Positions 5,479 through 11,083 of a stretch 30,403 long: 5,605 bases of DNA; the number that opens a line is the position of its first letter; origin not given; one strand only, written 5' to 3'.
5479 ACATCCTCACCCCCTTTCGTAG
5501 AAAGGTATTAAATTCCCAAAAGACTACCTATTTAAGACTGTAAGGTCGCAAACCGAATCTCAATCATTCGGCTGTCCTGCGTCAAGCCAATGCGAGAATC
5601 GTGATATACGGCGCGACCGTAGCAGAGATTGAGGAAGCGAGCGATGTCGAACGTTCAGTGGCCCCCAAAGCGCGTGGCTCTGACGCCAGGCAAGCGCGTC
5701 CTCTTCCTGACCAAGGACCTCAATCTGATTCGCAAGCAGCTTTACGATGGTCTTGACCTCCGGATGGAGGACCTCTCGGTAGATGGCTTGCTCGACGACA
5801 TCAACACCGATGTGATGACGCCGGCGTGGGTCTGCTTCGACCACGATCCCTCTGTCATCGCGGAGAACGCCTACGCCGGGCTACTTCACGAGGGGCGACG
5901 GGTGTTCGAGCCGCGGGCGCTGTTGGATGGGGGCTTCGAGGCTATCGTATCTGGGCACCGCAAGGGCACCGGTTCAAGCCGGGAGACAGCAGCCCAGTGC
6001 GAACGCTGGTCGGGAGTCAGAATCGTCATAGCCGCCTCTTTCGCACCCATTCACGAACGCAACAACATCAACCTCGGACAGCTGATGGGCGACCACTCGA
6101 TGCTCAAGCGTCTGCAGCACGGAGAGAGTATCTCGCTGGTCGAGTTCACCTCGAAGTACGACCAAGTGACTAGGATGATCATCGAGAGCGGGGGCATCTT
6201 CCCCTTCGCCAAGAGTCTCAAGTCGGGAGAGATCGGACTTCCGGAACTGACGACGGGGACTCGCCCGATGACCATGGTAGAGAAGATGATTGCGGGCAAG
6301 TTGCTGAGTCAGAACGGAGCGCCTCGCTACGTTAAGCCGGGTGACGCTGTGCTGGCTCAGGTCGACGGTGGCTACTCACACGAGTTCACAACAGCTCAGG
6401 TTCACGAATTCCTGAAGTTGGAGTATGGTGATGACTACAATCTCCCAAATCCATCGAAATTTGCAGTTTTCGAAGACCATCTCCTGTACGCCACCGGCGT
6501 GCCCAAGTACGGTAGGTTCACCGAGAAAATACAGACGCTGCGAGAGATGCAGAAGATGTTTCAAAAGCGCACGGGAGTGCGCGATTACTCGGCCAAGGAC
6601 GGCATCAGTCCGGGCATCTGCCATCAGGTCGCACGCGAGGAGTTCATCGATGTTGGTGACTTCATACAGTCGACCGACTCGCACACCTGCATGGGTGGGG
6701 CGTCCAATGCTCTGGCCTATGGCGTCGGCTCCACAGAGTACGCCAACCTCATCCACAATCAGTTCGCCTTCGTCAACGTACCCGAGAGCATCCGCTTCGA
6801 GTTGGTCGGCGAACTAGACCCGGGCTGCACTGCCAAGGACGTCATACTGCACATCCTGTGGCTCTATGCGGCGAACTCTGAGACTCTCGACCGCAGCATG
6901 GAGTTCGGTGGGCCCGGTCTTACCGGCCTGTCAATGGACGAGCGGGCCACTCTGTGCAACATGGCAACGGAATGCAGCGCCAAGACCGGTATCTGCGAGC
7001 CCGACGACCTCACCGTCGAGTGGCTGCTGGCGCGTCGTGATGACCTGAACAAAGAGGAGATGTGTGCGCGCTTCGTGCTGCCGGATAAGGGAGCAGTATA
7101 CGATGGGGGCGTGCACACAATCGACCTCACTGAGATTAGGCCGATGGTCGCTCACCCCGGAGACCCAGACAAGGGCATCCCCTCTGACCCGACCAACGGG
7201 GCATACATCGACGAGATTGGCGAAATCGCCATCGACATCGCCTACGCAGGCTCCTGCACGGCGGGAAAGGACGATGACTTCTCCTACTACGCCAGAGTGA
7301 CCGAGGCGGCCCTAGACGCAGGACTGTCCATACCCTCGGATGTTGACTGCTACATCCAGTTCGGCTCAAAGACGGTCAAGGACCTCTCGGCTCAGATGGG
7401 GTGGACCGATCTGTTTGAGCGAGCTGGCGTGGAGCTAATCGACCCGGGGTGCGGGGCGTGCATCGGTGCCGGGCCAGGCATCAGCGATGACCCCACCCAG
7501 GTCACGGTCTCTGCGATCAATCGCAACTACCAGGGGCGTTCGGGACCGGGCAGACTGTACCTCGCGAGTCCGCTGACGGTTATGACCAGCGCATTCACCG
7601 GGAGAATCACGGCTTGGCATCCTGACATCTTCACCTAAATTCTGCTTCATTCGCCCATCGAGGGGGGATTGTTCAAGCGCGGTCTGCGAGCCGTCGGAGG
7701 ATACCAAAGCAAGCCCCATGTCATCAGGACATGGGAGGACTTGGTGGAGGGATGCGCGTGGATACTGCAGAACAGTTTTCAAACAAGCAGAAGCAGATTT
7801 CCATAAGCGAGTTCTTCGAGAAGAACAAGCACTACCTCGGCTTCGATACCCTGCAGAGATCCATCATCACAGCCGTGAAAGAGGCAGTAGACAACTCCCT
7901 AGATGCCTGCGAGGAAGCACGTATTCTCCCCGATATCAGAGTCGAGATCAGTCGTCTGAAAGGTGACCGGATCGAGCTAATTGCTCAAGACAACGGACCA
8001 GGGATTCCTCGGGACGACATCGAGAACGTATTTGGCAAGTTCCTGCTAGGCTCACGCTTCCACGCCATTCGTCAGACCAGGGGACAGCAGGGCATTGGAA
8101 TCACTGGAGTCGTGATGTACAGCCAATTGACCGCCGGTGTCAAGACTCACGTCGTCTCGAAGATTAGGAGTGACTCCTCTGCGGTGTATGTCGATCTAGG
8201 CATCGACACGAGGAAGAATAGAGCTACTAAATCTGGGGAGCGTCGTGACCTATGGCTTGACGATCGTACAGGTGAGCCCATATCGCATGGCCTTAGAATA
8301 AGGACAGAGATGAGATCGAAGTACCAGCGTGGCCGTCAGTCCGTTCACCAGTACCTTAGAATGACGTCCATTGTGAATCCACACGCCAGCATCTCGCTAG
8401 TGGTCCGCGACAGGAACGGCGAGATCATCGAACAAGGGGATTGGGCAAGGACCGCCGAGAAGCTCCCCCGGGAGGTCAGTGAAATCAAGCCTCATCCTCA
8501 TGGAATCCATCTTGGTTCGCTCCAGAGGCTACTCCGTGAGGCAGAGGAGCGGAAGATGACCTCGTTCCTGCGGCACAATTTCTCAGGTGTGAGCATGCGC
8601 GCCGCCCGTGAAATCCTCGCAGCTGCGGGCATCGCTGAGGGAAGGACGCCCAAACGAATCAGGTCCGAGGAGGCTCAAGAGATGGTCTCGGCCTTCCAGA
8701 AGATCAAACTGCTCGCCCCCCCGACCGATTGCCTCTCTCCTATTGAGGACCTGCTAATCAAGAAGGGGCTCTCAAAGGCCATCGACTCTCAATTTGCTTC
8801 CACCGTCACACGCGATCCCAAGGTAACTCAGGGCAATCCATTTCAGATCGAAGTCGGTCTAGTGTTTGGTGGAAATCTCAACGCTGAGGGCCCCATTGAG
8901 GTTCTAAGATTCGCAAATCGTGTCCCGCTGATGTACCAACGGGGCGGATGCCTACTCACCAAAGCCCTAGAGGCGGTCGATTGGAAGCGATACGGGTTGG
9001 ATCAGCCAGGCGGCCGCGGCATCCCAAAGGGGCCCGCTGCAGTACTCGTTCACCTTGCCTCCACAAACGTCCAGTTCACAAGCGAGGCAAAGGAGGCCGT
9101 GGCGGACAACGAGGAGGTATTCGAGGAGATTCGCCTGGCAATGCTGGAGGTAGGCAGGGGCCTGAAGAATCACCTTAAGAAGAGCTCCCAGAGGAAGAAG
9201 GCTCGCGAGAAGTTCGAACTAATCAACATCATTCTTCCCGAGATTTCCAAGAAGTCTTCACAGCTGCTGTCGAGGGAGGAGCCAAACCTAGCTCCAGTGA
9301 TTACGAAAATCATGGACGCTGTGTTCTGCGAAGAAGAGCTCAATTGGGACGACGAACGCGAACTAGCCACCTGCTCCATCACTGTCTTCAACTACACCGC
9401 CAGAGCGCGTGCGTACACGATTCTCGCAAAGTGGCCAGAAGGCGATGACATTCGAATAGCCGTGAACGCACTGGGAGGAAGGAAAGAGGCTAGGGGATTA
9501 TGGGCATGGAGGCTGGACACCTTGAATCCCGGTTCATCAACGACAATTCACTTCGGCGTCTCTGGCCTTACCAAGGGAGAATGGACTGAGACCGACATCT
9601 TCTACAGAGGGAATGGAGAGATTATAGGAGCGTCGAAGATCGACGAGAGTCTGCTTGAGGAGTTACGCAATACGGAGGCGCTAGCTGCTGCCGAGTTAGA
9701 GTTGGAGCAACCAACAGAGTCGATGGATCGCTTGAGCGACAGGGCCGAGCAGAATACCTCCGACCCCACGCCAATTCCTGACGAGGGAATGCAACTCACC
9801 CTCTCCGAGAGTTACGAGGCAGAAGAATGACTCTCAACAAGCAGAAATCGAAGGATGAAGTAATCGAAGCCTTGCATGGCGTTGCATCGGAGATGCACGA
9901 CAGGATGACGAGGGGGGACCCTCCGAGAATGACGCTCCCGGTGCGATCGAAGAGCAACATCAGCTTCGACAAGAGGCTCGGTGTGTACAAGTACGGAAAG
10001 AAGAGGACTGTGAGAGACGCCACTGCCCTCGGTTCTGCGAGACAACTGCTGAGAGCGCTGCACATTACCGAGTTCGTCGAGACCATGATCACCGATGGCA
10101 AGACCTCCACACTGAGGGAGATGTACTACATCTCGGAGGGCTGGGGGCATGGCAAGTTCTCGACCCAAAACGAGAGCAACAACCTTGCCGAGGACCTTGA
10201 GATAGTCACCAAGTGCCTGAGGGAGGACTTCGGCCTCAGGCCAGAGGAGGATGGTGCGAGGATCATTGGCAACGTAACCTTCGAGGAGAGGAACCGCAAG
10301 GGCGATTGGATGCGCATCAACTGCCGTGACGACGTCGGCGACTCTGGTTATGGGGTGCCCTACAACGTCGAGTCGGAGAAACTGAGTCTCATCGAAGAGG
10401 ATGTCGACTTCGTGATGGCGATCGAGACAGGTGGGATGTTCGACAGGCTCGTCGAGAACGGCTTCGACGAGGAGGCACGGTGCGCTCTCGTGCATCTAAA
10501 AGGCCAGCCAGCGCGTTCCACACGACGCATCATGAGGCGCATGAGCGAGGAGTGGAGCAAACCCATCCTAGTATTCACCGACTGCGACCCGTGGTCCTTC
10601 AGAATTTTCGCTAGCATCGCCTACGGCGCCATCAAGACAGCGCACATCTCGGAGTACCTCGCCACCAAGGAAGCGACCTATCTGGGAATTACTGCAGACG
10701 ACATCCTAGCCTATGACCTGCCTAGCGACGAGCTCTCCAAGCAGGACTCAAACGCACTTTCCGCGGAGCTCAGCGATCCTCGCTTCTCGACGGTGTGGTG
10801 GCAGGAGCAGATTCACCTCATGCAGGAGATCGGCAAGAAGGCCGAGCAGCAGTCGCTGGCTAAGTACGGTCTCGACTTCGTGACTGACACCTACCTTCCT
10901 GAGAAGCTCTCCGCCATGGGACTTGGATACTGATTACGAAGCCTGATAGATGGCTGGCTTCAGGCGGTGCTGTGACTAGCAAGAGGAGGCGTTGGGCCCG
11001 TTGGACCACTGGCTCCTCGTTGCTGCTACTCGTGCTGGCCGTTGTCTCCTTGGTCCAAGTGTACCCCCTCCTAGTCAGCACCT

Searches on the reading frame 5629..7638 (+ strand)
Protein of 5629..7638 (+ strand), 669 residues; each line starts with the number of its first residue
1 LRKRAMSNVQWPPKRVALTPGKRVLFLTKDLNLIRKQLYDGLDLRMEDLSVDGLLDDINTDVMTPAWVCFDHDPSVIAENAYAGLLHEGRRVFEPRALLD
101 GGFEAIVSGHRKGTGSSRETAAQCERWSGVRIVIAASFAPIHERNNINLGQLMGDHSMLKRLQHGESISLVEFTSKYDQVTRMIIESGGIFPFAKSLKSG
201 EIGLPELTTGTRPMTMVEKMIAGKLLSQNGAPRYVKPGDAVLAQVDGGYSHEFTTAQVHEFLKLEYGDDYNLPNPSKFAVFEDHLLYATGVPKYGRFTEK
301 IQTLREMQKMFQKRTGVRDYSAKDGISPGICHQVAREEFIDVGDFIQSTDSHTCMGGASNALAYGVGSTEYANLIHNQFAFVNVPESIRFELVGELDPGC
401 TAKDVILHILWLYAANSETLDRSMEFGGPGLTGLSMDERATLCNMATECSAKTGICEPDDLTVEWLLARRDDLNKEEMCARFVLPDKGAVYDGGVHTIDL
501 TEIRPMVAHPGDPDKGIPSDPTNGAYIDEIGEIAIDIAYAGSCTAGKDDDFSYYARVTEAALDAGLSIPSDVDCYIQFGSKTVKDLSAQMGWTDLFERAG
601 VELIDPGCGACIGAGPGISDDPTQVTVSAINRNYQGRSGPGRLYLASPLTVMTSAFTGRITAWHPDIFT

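Call 8: search_protein_families(library=pfam, proteins=[window:5629-7638:+], max_evalue=0.001)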
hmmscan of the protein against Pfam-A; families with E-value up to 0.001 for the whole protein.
window:5629-7638:+ (669 aa): 2 families
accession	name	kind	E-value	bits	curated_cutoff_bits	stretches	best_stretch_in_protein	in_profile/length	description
PF00330.25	Aconitase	-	1.5e-82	278.5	28.7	1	245-658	20-463/463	Aconitase family (aconitate hydratase)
PF00694.25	Aconitase_C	-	2.9e-11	44.2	22.8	1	106-152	77-124/131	Aconitase C-terminal domain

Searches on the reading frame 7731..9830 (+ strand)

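Call 8: search_protein_families(library=pfam, proteins=[window:7731-9830:+], max_evalue=0.001)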
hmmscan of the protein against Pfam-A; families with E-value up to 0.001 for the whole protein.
window:7731-9830:+ (699 aa): 4 families
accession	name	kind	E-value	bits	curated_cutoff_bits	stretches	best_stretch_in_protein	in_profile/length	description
PF09239.17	Topo-VIb_trans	-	6.4e-56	189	24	1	330-494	1-159/159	Topoisomerase VI B subunit, transducer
PF02518.31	HATPase_c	-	1.6e-11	45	26.4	1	42-143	3-95/111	Histidine kinase-, DNA gyrase B-, and HSP90-like ATPase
PF13589.12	HATPase_c_3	-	2.4e-08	34.5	25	1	46-157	4-106/137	Histidine kinase-, DNA gyrase B-, and HSP90-like ATPase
PF05833.16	NFACT_N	-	5.5e-05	22.6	31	1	263-325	178-239/456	NFACT N-terminal and middle domains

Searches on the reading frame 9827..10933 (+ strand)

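Call 8: search_protein_families(library=pfam, proteins=[window:9827-10933:+], max_evalue=0.001)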
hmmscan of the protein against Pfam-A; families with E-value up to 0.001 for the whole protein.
window:9827-10933:+ (368 aa): 3 families
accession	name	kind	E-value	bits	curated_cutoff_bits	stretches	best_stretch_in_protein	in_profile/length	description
PF21180.3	TOP6A-Spo11_Toprim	-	6e-55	186.3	24.1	1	195-361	1-170/170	Topoisomerase 6 subunit A/Spo11, Toprim domain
PF20768.2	Topo_VI_alpha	-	1.6e-17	63.5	23.6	1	140-191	1-49/50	All-beta domain in DNA topoisomerase VI alpha subunit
PF04406.19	TP6A_N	-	1.1e-15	57.6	26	1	73-136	2-61/62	Type IIB DNA topoisomerase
